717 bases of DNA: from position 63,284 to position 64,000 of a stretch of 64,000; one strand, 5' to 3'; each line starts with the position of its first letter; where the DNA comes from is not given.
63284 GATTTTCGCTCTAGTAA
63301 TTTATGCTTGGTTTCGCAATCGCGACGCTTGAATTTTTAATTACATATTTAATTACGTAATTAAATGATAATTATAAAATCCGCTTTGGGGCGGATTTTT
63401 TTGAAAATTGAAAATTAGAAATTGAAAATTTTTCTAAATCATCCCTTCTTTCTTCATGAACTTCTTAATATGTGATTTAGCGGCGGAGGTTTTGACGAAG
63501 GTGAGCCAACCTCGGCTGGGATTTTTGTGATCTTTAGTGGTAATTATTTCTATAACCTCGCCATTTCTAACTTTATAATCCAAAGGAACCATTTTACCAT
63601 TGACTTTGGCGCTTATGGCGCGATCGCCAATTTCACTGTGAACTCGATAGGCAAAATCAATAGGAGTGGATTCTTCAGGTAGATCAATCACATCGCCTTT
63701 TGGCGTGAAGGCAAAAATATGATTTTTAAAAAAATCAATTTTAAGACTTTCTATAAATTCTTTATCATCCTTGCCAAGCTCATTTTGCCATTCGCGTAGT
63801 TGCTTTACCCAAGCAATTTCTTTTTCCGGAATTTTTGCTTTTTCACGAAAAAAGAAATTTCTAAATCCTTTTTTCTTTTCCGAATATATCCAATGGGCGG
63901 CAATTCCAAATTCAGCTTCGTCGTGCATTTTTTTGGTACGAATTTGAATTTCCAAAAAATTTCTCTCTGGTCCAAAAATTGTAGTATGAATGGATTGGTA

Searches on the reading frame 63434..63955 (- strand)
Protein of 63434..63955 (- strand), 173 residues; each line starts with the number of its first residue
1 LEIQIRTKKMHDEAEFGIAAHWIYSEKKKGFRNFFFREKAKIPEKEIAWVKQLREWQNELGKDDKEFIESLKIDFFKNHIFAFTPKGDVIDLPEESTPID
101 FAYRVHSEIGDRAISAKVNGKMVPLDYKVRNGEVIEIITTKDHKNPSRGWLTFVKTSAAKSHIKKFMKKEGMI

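Call 57: search_protein_families(library=pfam, proteins=[window:63434-63955:-])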
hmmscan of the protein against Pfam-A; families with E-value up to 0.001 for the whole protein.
window:63434-63955:- (173 aa): 2 families
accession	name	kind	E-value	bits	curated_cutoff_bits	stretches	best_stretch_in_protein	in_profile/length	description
PF02824.27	TGS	-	2.4e-23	82.4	22.2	1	80-139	1-60/60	TGS domain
PF04607.23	RelA_SpoT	-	4.6e-08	33.8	27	1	1-28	85-112/113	Region found in RelA / SpoT proteins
